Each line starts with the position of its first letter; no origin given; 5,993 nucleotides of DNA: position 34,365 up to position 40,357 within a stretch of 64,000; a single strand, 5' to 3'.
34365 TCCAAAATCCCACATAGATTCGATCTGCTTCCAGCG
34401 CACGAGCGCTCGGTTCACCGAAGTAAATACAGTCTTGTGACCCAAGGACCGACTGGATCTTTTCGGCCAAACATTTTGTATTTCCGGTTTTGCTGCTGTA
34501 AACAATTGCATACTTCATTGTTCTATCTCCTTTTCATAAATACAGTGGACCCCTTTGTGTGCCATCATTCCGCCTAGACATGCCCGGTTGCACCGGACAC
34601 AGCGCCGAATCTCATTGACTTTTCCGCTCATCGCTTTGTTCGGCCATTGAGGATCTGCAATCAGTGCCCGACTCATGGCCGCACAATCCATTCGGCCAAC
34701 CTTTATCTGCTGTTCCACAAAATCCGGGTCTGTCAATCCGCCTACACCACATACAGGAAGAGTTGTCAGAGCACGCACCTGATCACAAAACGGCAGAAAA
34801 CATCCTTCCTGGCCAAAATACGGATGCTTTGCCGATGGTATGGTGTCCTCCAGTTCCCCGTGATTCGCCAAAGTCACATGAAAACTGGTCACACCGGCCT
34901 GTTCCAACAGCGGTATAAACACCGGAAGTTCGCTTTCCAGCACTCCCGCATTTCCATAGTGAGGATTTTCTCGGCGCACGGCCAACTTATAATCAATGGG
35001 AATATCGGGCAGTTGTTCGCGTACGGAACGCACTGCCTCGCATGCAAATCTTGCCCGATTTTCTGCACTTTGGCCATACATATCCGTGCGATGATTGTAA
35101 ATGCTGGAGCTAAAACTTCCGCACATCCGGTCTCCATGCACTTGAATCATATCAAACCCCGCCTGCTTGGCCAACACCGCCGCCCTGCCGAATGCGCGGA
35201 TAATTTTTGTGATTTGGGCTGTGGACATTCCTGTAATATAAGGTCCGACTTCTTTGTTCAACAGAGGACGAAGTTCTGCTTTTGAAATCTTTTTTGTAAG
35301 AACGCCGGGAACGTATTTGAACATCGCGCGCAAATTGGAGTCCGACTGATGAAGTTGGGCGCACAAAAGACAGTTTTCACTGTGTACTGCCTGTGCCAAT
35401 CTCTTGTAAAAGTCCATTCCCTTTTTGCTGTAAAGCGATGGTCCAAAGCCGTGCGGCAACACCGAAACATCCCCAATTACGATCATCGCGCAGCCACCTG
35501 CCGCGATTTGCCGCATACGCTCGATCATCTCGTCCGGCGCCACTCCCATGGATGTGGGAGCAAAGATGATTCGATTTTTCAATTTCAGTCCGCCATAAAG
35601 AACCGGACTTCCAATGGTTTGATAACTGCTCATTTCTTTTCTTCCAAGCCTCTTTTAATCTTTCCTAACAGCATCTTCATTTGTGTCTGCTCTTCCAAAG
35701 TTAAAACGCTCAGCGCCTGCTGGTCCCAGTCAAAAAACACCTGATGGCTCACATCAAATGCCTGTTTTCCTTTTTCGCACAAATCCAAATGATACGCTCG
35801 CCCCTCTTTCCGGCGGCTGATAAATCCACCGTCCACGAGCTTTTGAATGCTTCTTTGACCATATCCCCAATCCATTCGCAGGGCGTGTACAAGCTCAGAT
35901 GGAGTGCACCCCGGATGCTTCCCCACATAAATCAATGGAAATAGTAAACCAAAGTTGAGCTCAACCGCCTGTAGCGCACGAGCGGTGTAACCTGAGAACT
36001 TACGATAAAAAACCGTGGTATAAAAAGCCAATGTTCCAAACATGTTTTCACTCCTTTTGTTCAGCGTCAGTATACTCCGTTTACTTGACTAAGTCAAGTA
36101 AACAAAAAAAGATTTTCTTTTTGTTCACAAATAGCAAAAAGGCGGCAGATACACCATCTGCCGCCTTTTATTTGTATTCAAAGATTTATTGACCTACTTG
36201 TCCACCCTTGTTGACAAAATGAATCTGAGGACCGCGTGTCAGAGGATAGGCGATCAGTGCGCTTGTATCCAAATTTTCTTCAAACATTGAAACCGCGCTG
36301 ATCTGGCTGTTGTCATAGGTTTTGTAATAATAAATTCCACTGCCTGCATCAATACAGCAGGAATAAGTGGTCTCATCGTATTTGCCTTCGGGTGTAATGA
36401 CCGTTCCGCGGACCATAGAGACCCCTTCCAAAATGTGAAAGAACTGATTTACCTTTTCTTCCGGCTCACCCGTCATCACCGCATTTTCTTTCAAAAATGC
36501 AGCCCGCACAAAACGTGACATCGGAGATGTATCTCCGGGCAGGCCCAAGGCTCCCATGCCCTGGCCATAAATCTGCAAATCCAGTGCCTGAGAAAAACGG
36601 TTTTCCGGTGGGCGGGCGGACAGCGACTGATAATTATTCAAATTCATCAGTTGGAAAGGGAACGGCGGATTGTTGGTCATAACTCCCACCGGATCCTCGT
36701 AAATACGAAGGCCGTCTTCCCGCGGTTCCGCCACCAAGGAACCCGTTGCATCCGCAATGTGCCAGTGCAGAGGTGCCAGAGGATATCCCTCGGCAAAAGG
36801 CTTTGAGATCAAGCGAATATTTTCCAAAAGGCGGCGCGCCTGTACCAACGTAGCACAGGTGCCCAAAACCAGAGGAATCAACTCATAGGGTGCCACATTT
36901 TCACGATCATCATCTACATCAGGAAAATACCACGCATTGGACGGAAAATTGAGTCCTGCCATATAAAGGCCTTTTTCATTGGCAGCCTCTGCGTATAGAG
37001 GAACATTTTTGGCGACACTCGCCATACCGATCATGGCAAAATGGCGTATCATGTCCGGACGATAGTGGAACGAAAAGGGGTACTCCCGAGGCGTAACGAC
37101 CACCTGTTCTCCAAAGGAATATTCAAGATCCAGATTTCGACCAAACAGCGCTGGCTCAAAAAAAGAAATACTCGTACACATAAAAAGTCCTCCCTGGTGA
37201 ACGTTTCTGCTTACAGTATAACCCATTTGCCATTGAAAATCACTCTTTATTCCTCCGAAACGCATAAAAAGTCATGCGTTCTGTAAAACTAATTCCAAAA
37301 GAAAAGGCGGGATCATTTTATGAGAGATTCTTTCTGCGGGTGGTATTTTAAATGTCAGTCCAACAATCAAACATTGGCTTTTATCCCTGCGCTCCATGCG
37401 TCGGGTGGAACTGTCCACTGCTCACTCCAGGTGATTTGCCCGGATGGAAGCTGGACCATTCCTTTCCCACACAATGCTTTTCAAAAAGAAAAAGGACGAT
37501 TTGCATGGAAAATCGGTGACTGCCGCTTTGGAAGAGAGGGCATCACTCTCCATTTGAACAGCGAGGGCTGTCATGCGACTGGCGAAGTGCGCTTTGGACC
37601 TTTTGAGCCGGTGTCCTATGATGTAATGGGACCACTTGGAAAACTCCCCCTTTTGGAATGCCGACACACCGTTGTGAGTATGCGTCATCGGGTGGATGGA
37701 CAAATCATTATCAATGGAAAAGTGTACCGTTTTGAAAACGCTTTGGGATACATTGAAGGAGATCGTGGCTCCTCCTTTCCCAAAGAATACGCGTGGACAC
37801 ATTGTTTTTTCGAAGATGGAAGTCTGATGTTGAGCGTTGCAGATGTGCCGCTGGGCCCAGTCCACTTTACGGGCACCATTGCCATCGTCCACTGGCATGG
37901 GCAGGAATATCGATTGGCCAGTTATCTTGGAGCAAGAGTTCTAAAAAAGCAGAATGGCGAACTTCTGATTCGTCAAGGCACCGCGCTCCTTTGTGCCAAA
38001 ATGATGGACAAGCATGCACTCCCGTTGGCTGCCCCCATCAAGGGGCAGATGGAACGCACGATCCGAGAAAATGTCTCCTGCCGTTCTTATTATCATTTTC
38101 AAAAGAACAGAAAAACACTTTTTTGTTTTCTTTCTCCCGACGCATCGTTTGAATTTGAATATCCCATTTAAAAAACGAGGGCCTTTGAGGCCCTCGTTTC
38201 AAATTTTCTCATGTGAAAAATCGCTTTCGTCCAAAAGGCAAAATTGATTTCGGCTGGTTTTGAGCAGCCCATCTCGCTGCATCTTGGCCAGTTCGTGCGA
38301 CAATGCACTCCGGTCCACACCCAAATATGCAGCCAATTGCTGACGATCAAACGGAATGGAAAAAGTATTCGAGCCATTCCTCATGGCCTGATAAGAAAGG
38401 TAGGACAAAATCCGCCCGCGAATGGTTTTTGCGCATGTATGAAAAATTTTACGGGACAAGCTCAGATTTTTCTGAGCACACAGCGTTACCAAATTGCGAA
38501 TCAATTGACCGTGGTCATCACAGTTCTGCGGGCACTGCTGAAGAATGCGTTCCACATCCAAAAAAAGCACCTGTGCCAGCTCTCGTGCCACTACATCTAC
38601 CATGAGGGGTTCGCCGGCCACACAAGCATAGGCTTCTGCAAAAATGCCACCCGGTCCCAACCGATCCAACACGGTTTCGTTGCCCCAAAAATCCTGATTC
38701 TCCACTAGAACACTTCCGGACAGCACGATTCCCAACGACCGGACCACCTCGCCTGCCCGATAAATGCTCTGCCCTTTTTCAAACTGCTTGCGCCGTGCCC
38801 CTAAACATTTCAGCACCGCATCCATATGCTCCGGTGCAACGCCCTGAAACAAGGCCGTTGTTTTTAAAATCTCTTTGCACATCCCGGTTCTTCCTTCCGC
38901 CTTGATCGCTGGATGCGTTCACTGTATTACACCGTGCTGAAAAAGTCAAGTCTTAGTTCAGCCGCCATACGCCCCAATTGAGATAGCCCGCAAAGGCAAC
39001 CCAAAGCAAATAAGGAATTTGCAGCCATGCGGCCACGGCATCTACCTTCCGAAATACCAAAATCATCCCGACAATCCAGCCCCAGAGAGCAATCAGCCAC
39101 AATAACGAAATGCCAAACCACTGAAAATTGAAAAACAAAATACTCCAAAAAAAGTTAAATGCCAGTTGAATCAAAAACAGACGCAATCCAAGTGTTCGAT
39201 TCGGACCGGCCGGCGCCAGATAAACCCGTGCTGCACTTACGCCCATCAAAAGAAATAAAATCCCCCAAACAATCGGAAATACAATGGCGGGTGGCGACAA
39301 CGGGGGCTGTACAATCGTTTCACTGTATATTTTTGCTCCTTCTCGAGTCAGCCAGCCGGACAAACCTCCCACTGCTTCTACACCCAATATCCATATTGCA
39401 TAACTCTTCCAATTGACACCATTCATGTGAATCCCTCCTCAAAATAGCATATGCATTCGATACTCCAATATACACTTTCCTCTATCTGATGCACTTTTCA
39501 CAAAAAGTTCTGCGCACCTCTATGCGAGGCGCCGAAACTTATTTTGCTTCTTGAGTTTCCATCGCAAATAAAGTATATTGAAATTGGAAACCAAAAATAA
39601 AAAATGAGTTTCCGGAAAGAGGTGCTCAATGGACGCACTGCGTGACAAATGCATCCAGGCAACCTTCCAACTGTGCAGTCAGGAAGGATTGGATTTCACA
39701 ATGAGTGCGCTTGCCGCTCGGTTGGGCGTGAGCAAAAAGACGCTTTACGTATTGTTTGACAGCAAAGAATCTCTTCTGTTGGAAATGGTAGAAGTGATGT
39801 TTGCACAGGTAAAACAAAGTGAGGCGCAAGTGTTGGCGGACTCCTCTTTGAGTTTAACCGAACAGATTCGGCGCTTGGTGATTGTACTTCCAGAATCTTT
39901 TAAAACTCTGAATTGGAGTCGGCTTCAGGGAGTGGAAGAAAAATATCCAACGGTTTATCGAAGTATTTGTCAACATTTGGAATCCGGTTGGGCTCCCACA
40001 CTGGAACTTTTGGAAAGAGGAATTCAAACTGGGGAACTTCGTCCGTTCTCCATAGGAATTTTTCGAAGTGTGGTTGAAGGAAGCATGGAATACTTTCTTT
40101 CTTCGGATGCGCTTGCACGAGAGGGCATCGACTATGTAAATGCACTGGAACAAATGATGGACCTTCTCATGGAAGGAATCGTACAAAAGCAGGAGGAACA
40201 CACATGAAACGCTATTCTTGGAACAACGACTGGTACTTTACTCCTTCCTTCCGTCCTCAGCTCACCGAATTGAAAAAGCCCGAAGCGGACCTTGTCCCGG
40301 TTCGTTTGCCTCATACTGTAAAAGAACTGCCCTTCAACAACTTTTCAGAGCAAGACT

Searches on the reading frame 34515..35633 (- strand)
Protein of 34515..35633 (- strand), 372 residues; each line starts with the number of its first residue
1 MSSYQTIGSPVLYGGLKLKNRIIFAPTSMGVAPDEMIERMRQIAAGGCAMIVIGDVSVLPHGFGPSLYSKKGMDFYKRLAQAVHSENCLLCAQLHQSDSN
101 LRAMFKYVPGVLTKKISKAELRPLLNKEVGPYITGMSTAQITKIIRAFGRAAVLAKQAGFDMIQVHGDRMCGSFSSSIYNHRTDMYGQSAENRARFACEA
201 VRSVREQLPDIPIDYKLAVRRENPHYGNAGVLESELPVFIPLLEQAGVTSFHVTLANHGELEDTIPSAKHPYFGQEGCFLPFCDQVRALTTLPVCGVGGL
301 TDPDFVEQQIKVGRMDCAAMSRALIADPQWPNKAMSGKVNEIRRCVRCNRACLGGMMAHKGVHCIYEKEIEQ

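Call 8: search_protein_families(library=pfam, proteins=[window:34515-35633:-], max_evalue=0.01)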
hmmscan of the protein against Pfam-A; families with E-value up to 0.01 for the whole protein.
window:34515-35633:- (372 aa): 1 family
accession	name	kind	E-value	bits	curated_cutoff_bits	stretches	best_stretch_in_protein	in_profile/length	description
PF00724.26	Oxidored_FMN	-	2.3e-36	126.2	27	1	10-338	5-339/342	NADH:flavin oxidoreductase / NADH oxidase family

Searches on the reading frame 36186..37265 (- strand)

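Call 9: search_protein_families(library=pfam, proteins=[window:36186-37265:-], max_evalue=0.01)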
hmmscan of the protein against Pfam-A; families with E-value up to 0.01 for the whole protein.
window:36186-37265:- (359 aa): 1 family
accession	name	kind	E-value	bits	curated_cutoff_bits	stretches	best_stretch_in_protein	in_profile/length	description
PF02275.23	CBAH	-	3.2e-94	316.6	20.4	1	30-340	1-316/316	Linear amide C-N hydrolases, choloylglycine hydrolase family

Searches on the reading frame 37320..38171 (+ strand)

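Call 9: search_protein_families(library=pfam, proteins=[window:37320-38171:+], max_evalue=0.01)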
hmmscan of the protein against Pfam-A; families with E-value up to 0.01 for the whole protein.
window:37320-38171:+ (283 aa): 1 family
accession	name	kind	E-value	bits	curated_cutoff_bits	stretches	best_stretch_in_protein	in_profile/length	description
PF14249.11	Tocopherol_cycl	-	8.9e-10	38.6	26.6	1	100-177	143-222/335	Tocopherol cyclase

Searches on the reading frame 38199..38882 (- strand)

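Call 9: search_protein_families(library=pfam, proteins=[window:38199-38882:-], max_evalue=0.01)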
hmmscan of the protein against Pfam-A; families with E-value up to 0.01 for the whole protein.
window:38199-38882:- (227 aa): 4 families
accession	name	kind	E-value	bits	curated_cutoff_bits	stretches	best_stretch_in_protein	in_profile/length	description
PF00027.35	cNMP_binding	-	2.4e-15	56.7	27.5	1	32-119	2-88/89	Cyclic nucleotide-binding domain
PF13545.12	HTH_Crp_2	-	2.5e-11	43.8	27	1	157-219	2-64/70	Crp-like helix-turn-helix domain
PF12802.13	MarR_2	-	0.00075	20.1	27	1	181-211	24-54/61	MarR family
PF01022.26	HTH_5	-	0.0011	19.2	22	1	182-208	20-46/47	Bacterial regulatory protein, arsR family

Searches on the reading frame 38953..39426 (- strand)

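Call 9: search_protein_families(library=pfam, proteins=[window:38953-39426:-], max_evalue=0.01)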
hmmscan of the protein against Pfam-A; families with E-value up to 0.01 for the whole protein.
window:38953-39426:- (157 aa): 1 family
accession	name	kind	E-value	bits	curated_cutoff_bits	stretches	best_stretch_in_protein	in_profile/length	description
PF03073.20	TspO_MBR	-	3.1e-40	137.7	24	1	13-155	2-145/145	TspO/MBR family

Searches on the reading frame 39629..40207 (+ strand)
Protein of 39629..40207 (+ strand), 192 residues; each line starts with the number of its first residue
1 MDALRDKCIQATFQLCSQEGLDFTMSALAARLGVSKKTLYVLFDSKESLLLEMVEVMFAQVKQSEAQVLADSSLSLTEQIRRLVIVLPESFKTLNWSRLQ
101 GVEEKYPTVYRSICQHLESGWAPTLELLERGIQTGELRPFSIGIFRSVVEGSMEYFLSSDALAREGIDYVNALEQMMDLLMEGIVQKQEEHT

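Call 9: search_protein_families(library=pfam, proteins=[window:39629-40207:+], max_evalue=0.01)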
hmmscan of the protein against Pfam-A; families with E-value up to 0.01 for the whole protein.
window:39629-40207:+ (192 aa): 1 family
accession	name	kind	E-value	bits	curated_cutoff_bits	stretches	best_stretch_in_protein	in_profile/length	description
PF00440.29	TetR_N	-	1.7e-11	44.2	24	1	9-53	2-47/47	Bacterial regulatory proteins, tetR family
